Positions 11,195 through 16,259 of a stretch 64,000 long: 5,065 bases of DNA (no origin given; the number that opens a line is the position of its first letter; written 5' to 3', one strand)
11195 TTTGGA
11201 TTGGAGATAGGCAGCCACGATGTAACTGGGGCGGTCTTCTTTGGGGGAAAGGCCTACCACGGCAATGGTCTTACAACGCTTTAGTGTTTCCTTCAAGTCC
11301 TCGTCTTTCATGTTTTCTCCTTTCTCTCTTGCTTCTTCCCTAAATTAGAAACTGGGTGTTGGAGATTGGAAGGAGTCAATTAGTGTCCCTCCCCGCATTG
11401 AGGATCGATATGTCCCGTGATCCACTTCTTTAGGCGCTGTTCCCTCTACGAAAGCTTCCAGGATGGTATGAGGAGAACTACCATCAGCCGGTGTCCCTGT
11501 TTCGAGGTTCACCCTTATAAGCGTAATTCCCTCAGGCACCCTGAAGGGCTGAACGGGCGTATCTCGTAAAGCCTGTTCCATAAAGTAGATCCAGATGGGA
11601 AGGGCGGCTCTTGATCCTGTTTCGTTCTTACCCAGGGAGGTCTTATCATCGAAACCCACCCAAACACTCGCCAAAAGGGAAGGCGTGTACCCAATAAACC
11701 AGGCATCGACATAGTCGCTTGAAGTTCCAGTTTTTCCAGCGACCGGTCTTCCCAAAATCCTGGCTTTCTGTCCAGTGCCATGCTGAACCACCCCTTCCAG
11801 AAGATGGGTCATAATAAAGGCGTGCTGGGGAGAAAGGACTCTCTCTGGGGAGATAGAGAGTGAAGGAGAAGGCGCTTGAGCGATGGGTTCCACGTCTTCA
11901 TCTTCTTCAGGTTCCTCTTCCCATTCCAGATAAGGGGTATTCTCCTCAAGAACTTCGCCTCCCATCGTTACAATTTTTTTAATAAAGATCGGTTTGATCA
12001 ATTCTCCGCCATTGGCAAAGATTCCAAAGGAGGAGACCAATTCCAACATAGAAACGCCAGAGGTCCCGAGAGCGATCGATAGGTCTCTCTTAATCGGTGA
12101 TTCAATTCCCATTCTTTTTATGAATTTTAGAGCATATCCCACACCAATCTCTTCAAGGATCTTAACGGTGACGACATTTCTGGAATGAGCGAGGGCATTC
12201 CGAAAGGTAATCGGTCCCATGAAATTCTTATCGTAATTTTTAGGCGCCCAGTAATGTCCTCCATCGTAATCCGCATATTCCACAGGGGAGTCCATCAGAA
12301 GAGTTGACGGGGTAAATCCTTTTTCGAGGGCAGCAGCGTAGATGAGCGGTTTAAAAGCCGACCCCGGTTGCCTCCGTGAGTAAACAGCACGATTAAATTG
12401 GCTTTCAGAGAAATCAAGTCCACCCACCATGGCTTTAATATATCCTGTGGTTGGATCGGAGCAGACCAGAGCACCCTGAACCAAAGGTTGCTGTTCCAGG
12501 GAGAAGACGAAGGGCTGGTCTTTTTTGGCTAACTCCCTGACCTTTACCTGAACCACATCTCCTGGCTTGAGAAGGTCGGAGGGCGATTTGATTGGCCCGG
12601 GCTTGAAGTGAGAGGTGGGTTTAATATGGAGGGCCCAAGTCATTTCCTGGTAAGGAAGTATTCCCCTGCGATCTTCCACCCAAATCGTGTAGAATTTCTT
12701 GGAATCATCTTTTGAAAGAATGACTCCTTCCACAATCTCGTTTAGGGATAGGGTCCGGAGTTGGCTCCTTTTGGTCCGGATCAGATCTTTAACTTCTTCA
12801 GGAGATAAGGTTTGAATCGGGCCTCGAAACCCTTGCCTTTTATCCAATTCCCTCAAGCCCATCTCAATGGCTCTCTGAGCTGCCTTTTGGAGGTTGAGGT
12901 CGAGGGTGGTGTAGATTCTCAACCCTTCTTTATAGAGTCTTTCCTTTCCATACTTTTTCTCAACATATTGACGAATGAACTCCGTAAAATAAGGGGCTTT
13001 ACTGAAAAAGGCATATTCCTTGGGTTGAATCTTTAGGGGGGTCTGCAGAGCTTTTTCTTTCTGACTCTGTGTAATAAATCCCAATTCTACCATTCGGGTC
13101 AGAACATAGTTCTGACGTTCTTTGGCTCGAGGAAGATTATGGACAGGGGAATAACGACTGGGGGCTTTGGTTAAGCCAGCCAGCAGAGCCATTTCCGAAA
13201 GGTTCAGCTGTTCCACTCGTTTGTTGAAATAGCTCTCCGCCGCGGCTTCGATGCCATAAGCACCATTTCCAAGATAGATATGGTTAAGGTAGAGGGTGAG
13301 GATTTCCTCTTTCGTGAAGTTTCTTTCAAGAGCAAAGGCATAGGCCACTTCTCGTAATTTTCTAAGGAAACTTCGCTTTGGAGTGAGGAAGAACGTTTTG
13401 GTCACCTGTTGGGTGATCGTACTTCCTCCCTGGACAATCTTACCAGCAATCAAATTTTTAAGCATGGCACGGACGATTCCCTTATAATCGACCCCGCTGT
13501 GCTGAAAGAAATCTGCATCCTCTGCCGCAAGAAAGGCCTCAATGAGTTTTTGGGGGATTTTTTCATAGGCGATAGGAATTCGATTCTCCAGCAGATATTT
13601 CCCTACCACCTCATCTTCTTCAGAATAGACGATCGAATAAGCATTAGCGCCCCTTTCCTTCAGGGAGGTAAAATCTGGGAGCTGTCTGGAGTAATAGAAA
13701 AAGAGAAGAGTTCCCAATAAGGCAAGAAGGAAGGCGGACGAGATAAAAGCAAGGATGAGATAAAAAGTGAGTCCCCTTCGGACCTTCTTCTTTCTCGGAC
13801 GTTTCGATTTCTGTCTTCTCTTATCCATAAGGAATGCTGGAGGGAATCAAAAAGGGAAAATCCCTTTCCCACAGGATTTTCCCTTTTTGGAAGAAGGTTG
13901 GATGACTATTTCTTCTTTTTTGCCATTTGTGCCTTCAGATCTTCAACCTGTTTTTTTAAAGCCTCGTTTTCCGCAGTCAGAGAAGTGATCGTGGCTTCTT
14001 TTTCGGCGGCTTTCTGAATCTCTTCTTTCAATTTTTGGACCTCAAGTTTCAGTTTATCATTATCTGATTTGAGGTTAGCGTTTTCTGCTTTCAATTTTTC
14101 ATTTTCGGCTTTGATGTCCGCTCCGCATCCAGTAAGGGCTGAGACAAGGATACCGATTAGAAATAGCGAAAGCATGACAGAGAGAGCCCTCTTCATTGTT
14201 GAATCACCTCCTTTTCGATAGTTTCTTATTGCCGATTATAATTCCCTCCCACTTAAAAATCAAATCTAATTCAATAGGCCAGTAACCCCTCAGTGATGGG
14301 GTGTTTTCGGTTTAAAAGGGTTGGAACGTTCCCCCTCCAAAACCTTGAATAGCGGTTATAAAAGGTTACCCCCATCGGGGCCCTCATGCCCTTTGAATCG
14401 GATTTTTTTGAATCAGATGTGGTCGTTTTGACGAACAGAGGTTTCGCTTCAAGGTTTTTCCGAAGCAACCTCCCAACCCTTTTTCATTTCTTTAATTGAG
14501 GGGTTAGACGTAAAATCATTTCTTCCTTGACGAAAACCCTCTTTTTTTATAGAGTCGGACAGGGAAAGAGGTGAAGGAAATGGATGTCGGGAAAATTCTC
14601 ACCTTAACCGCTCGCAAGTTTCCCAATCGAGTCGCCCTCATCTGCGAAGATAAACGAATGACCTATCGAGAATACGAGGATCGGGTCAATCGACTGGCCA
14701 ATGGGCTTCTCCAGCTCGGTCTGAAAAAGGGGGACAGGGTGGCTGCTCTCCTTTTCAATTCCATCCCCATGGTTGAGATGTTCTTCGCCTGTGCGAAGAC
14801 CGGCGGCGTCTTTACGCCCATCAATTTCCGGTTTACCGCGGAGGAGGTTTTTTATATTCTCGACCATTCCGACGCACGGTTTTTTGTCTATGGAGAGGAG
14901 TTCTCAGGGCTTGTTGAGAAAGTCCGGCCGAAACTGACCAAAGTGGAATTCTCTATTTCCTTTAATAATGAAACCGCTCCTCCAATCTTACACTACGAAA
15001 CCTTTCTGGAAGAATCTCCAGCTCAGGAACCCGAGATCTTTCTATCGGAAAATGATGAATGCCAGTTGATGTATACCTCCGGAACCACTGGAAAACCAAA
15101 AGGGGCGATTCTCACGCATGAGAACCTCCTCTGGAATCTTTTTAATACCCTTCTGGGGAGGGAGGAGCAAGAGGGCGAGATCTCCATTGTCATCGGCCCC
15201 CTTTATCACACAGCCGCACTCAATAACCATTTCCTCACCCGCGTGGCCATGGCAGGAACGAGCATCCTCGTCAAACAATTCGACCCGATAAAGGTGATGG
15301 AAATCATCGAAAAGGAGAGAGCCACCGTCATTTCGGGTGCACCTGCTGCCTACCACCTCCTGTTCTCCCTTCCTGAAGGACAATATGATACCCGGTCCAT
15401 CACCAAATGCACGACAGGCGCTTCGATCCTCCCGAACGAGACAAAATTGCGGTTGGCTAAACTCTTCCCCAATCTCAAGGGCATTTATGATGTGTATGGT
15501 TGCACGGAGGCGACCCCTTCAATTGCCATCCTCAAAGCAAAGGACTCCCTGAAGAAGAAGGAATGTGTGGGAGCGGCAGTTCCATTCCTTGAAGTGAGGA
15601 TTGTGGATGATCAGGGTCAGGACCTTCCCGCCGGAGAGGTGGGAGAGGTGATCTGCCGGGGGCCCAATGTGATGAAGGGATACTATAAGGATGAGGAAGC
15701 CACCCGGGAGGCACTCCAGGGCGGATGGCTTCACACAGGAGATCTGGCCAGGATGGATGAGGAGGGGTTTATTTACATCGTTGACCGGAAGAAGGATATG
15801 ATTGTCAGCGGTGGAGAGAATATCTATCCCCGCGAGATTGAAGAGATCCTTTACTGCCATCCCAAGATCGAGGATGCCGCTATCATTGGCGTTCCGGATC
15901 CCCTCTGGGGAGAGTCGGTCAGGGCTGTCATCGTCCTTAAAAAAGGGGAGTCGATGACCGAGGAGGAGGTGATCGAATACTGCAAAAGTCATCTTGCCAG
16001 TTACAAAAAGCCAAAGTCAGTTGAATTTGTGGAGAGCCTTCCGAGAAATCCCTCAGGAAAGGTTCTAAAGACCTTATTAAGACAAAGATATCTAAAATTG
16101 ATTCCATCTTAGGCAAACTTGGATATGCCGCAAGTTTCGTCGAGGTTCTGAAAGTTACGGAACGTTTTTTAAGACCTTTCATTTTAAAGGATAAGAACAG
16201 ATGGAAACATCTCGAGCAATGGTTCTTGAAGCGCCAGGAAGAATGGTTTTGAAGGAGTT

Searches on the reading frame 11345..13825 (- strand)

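Call 10: search_protein_families(library=pfam, proteins=[window:11345-13825:-], max_evalue=0.00001)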
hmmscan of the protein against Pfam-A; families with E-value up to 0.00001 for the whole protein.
window:11345-13825:- (826 aa): 3 families
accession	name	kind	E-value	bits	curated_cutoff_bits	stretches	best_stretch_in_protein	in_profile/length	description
PF00912.28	Transgly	-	2.6e-66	222.9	27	1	79-245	11-177/178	Transglycosylase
PF00905.27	Transpeptidase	-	2e-32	113.1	22.1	1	451-716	1-267/299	Penicillin binding protein transpeptidase domain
PF17092.11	PCB_OB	-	8.3e-09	36.6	27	1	333-449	1-111/111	Penicillin-binding protein OB-like domain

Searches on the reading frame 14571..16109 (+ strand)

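Call 10: search_protein_families(library=pfam, proteins=[window:14571-16109:+], max_evalue=0.00001)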
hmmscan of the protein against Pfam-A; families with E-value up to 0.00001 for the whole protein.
window:14571-16109:+ (513 aa): 2 families
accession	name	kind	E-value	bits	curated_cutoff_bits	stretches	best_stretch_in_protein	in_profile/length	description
PF00501.34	AMP-binding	-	5.9e-89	299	29.9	1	13-372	4-384/384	AMP-binding enzyme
PF13193.12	AMP-binding_C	-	7.7e-23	81.7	24.5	1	422-497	1-76/76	AMP-binding enzyme C-terminal domain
